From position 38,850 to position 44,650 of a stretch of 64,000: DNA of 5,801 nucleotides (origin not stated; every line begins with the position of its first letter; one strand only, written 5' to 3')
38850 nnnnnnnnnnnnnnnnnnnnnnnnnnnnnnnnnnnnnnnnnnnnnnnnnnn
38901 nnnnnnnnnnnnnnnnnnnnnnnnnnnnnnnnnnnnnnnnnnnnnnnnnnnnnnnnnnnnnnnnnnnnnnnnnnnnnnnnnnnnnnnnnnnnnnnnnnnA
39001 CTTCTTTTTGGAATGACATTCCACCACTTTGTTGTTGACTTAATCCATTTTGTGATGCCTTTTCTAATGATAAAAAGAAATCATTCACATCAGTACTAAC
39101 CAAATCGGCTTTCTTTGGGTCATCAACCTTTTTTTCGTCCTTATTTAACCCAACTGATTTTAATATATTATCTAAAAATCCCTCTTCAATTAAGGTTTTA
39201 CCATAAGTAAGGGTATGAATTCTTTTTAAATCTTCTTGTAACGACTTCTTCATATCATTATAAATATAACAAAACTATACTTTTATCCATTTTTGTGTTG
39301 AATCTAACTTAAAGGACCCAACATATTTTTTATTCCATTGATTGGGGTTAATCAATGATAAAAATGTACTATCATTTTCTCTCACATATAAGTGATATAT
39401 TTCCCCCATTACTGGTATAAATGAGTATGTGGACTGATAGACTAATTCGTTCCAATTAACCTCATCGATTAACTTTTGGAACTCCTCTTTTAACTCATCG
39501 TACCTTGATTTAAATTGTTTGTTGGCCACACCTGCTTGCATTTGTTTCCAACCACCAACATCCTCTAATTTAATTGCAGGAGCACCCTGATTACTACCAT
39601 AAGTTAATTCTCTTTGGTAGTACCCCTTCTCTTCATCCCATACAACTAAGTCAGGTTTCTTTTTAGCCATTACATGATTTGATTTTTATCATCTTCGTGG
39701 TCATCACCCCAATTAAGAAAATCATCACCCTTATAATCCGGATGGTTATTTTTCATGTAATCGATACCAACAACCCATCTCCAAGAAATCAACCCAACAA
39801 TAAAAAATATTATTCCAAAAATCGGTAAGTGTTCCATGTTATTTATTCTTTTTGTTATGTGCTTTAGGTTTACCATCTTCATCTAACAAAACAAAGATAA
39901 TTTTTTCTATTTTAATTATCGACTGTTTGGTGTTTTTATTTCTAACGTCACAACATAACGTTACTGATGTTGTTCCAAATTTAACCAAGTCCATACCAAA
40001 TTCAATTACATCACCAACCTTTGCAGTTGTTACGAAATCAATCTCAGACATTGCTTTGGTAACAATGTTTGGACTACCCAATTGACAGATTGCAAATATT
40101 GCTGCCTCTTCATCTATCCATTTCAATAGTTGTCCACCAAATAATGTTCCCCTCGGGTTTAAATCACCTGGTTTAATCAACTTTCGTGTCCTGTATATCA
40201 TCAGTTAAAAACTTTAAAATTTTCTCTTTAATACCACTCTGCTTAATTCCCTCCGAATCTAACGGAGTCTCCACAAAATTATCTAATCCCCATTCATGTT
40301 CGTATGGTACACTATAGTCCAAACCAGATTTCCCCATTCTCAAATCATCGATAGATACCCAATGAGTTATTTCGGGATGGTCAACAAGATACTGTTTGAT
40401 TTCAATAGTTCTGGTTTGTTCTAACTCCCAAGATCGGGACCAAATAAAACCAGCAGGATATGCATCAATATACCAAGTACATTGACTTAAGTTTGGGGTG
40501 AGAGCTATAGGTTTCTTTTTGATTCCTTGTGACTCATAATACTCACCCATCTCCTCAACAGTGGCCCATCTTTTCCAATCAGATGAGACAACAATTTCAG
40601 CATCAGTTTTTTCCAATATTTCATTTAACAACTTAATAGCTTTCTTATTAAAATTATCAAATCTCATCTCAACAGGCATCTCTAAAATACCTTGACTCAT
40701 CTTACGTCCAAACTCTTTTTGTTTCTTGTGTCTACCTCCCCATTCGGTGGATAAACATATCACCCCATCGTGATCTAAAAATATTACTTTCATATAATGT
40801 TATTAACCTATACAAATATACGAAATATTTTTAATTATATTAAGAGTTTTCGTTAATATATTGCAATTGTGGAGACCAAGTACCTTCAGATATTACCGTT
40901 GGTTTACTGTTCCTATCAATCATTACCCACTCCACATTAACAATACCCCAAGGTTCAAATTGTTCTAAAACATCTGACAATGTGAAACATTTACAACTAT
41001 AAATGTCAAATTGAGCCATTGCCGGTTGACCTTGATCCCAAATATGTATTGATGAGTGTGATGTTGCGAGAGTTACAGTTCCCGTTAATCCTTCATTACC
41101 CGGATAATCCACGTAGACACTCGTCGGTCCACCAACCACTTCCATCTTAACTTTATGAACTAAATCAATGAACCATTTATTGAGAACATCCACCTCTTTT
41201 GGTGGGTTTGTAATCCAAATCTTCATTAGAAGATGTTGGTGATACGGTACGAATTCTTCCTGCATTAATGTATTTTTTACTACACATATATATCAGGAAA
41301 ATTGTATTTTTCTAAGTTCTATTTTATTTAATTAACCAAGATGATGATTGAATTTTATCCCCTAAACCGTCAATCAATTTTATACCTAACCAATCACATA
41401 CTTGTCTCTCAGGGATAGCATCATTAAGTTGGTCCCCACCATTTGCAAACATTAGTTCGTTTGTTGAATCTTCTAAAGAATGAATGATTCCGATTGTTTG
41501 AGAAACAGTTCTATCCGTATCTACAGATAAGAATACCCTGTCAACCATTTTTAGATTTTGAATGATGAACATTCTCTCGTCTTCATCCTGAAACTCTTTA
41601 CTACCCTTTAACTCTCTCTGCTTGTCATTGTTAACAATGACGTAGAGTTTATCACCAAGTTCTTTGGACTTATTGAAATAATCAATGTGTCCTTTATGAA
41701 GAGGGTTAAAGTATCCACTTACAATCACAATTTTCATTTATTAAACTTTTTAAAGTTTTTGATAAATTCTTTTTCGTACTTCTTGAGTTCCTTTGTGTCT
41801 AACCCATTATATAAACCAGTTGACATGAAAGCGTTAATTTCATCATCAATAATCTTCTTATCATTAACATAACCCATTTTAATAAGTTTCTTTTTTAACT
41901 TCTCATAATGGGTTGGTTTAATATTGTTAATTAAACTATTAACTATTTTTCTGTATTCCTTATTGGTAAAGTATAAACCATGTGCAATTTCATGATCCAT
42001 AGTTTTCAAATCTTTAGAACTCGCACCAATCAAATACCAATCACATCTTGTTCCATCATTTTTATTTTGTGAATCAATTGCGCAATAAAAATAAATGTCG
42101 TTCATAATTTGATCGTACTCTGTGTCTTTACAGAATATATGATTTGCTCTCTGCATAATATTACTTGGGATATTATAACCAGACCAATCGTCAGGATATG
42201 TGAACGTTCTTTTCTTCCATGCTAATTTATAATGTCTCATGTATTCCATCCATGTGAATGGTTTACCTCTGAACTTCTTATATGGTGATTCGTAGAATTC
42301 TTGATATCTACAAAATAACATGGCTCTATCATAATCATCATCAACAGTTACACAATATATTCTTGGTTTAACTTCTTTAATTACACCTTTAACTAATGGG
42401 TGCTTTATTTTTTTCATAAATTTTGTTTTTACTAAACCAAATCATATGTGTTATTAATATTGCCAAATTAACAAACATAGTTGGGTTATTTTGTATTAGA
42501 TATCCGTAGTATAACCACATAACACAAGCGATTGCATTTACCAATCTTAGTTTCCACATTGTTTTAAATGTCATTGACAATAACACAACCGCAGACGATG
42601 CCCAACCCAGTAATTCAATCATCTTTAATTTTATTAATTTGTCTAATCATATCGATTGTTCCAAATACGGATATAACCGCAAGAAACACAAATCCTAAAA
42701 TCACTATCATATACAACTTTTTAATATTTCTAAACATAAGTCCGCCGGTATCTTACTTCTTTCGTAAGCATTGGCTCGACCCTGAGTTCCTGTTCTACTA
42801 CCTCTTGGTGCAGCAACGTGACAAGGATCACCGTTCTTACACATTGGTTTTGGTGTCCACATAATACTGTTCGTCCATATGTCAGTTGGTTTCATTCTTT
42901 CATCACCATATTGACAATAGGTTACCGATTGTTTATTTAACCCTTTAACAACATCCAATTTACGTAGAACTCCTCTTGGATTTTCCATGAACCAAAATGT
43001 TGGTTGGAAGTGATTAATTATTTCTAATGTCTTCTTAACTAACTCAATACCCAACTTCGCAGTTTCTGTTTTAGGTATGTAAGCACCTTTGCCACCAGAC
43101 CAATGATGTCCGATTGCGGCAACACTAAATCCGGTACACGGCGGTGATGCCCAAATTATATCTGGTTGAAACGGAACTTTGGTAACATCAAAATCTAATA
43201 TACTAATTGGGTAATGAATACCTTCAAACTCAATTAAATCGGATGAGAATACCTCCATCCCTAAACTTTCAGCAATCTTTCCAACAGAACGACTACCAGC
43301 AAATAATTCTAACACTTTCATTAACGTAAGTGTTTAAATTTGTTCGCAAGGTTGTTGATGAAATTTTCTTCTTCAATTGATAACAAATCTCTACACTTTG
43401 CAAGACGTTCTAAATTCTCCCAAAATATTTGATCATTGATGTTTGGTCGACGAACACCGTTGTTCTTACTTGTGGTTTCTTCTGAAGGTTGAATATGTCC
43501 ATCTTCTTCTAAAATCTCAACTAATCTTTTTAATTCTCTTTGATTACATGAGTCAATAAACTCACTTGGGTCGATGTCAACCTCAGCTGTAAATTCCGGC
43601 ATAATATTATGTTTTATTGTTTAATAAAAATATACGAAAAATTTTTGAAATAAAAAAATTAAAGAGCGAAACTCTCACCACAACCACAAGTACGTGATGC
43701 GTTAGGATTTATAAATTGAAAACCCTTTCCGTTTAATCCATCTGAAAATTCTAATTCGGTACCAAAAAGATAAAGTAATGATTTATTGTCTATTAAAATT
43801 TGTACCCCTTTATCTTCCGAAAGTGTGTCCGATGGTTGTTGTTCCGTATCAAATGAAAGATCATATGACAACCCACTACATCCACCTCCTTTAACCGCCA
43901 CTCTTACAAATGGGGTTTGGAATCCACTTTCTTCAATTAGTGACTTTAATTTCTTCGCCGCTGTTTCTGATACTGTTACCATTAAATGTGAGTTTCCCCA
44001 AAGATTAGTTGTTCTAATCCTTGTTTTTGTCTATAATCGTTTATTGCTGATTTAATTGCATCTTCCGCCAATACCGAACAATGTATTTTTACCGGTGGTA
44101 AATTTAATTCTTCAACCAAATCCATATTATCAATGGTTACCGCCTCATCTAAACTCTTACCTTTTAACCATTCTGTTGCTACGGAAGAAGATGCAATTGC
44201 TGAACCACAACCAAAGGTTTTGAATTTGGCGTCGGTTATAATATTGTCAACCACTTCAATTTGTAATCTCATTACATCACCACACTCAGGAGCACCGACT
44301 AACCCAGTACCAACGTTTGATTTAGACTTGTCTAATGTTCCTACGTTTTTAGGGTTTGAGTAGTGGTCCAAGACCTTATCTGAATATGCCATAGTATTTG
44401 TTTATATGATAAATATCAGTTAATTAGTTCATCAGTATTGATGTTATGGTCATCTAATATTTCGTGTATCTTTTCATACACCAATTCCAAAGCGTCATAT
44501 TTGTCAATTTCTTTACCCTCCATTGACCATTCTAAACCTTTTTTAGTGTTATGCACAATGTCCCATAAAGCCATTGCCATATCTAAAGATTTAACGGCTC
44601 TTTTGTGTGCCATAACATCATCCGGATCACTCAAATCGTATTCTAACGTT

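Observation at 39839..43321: Co-oriented cluster of small-molecule enzymes: acyl-CoA thioesterase, HAD phosphatase, AdoMetDC-fold pyruvoyl decarboxylase, cytidylyl/adenylyl-transferase, HExxH protein, membrane protein, mini C5-methyltransferase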

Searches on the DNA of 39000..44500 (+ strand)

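Call 5: search_dna_similar(query=window:39000-44500:+, collection=phages, mode=near, max_rows=30)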
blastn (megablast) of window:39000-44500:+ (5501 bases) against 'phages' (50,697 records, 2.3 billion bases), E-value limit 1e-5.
No match.

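Call 6: search_dna_similar(query=window:39000-44500:+, collection=phages, mode=distant, max_rows=30)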
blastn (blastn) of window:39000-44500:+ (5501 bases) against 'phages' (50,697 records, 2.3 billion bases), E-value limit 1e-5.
Records with a match: 6; places in all: 6; records where one place covers at least 80% of the query: 0.
Best place of each record, by identity: 60-80% 6.
By first word of the organism name: Acinetobacter 2; Stenotrophomonas 2; Phage 1; Bacteriophage 1.
By host as written in the record: - 4; Stenotrophomonas maltophilia SRM01 1; Stenotrophomonas maltophilia 1.
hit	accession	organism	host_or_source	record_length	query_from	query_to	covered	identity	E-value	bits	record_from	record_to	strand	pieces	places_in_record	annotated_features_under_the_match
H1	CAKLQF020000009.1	Acinetobacter phage MD-2021a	not known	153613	5034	5318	5%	70.1%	4e-27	131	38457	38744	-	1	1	iscU: NifU-like protein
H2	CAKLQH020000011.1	Acinetobacter phage MD-2021a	not known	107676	5034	5318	5%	70.1%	4e-27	131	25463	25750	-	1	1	iscU: NifU-like protein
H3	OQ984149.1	Phage C48C1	-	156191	5035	5319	5%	66.3%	3e-10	75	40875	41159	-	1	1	NifU-like Fe-S cluster assembly protein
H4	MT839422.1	Bacteriophage sp.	human fecal samples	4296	3781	3926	3%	70.9%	3e-10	75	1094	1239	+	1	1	record has no annotation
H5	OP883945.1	Stenotrophomonas phage CM1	Stenotrophomonas maltophilia SRM01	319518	997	1123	2%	70.8%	2e-6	63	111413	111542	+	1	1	record has no annotation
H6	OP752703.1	Stenotrophomonas phage RAS14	Stenotrophomonas maltophilia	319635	997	1123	2%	70.8%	2e-6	63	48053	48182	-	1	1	cytosolic long-chain acyl-CoA thioester hydrolase family protein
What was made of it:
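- Tried and rejected: Sensitive blastn found only IscU, a thioesterase fragment and a methyltransferase fragment (calls 5, 6).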
